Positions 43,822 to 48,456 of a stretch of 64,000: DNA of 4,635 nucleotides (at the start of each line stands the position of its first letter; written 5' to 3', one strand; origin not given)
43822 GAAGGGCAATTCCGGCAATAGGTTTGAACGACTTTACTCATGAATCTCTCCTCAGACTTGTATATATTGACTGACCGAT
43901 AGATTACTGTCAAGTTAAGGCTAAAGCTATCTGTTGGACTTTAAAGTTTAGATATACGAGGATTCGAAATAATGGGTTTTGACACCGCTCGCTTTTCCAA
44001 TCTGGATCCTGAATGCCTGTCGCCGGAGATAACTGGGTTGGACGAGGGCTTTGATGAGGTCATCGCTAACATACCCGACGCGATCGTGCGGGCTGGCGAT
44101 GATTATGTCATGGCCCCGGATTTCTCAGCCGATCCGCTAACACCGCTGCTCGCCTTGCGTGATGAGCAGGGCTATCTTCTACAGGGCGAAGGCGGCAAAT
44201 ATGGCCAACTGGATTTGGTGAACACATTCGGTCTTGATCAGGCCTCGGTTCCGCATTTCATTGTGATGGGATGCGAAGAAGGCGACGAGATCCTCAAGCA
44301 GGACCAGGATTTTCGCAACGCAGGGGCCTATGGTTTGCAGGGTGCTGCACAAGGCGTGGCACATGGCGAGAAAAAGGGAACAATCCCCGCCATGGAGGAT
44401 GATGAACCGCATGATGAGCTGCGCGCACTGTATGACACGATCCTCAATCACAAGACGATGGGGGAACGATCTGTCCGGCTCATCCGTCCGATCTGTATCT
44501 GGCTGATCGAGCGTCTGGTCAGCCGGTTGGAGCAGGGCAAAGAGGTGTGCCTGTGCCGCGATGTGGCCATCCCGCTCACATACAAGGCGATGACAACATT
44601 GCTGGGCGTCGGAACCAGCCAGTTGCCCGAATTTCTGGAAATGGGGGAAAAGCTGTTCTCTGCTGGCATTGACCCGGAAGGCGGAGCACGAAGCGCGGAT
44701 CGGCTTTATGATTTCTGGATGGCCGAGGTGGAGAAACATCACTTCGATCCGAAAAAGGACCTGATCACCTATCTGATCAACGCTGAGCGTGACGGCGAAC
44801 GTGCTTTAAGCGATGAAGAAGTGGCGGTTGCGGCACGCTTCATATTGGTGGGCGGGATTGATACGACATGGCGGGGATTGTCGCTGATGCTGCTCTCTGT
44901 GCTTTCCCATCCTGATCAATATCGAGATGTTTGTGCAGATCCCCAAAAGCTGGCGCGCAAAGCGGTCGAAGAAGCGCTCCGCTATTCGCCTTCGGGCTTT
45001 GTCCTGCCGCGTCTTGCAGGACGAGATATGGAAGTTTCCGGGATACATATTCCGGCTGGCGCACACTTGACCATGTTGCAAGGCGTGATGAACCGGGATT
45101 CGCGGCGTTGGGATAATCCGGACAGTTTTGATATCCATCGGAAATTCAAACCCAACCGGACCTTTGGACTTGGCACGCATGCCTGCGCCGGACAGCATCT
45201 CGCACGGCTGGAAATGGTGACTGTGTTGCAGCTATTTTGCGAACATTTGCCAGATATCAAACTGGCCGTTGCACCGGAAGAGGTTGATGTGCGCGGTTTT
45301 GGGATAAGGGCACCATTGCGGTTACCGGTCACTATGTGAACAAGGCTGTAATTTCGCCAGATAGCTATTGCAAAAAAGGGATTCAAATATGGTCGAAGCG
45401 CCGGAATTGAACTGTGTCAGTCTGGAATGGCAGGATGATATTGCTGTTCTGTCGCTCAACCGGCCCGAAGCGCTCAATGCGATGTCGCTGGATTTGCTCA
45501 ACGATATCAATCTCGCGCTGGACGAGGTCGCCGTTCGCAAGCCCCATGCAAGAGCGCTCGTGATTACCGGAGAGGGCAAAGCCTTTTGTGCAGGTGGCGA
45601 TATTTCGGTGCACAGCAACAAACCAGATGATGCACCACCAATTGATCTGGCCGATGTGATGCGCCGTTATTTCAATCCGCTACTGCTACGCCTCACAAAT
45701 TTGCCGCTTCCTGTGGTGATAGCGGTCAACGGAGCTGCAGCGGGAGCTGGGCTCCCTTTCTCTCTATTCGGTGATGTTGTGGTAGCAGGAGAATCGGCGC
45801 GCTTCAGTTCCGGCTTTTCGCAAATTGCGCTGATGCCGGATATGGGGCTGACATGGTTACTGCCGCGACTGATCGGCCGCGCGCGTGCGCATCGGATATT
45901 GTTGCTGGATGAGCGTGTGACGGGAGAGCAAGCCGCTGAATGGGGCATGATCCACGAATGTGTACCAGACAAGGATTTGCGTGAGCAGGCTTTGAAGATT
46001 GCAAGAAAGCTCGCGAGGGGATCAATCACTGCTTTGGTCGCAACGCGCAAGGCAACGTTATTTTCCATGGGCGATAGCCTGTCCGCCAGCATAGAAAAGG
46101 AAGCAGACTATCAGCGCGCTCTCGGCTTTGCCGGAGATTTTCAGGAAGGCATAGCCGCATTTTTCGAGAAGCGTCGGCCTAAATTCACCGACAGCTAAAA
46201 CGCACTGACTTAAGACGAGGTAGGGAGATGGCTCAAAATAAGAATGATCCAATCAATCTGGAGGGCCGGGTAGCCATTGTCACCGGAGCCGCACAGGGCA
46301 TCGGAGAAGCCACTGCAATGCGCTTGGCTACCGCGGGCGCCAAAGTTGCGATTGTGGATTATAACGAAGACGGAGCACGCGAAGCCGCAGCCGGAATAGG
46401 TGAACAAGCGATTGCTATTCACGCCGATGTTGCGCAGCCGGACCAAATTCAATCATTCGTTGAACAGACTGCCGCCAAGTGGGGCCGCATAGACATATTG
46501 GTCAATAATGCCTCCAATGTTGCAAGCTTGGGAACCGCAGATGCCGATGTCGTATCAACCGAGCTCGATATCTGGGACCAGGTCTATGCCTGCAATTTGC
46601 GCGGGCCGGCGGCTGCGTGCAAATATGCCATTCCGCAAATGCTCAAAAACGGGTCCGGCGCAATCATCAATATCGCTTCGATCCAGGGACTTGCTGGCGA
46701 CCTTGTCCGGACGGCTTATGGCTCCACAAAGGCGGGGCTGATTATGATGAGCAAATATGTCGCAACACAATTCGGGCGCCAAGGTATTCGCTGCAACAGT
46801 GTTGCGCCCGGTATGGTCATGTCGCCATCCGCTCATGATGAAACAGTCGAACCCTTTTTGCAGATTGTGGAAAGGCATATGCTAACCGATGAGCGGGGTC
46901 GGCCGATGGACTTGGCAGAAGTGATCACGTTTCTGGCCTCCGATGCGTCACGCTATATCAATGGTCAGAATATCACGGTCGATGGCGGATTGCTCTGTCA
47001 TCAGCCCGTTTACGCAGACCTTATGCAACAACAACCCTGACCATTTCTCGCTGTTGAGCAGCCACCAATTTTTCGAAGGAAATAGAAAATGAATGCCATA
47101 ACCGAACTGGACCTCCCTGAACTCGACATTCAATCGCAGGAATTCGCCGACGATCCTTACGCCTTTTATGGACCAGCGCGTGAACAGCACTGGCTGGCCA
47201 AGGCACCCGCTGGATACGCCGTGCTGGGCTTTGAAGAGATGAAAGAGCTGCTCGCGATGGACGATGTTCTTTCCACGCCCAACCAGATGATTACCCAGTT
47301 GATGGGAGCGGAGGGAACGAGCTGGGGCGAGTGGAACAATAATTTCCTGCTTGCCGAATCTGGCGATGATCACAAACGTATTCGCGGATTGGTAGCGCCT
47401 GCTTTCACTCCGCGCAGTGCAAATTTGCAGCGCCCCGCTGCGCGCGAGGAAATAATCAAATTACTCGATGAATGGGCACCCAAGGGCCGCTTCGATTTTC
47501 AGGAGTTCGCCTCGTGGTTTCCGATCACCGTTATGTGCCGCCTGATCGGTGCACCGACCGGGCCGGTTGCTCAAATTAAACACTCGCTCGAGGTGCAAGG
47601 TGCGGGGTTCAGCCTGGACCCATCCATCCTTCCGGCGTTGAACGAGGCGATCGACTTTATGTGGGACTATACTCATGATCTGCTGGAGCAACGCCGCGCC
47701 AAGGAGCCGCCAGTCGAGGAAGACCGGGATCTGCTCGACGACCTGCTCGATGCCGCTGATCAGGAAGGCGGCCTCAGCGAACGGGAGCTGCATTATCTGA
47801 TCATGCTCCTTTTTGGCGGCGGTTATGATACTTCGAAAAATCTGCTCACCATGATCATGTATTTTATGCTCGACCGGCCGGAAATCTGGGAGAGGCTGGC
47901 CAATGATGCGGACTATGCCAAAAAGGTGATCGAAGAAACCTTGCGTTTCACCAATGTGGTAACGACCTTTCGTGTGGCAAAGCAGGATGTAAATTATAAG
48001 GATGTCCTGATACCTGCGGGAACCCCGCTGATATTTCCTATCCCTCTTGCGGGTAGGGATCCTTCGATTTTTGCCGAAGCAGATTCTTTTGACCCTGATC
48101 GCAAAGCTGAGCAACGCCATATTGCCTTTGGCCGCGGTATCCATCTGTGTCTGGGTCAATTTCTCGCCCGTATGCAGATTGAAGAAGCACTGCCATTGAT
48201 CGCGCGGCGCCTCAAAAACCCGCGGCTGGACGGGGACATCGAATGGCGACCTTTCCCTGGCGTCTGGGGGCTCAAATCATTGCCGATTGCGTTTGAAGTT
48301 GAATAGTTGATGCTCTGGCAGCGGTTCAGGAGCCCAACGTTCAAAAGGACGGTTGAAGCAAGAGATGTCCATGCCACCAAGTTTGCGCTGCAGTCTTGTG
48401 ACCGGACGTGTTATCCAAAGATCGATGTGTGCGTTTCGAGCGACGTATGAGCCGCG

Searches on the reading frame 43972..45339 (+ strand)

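Call 25: search_protein_families(library=pfam, proteins=[window:43972-45339:+], max_evalue=0.00001)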
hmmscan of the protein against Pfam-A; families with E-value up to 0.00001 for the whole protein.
window:43972-45339:+ (455 aa): 1 family
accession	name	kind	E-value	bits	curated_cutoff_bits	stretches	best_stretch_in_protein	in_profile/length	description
PF00067.27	p450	-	3.5e-27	95.7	22.8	1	260-422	237-428/462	Cytochrome P450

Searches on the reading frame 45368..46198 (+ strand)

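Call 49: search_protein_families(library=pfam, proteins=[window:45368-46198:+], max_evalue=0.00001)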
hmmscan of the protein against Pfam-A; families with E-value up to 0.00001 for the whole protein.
window:45368-46198:+ (276 aa): 2 families
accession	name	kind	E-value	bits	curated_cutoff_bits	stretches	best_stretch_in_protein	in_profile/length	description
PF00378.25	ECH_1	-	5.6e-57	193.4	27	1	22-275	3-250/251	Enoyl-CoA hydratase/isomerase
PF16113.10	ECH_2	-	2.1e-31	110.1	27.2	1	26-206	2-179/335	Enoyl-CoA hydratase/isomerase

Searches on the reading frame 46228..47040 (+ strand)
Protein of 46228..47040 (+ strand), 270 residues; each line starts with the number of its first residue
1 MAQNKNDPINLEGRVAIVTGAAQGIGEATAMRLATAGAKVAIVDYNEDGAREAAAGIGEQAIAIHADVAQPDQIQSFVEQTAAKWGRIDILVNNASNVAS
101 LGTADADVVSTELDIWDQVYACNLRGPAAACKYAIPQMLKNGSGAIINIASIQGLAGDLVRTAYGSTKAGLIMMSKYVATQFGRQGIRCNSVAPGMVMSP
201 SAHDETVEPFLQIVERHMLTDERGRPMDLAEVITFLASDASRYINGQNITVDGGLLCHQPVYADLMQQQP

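Call 49: search_protein_families(library=pfam, proteins=[window:46228-47040:+], max_evalue=0.00001)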
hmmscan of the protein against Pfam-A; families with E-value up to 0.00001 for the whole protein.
window:46228-47040:+ (270 aa): 2 families
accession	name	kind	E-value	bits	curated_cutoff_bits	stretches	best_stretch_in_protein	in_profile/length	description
PF13561.12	adh_short_C2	-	6.9e-62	209.5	27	1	20-255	1-235/236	Enoyl-(Acyl carrier protein) reductase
PF00106.31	adh_short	-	1.5e-50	171.8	26.6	1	14-203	1-188/195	short chain dehydrogenase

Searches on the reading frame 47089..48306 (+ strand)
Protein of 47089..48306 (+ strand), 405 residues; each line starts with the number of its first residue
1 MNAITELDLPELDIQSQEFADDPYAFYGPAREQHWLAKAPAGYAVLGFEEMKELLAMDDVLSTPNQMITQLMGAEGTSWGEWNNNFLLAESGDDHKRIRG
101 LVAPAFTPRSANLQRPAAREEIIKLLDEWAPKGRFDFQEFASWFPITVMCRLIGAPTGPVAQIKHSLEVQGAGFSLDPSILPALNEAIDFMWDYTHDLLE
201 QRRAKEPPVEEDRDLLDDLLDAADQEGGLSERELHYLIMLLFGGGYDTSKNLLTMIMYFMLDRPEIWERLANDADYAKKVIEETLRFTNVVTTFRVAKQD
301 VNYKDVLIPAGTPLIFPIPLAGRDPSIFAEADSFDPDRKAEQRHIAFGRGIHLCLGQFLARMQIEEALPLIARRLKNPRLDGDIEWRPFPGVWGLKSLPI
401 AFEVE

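Call 49: search_protein_families(library=pfam, proteins=[window:47089-48306:+], max_evalue=0.00001)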
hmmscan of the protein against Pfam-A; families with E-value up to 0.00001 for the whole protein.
window:47089-48306:+ (405 aa): 1 family
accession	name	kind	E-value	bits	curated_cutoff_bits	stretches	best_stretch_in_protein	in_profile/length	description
PF00067.27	p450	-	2.8e-39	135.6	22.8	1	179-374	204-431/462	Cytochrome P450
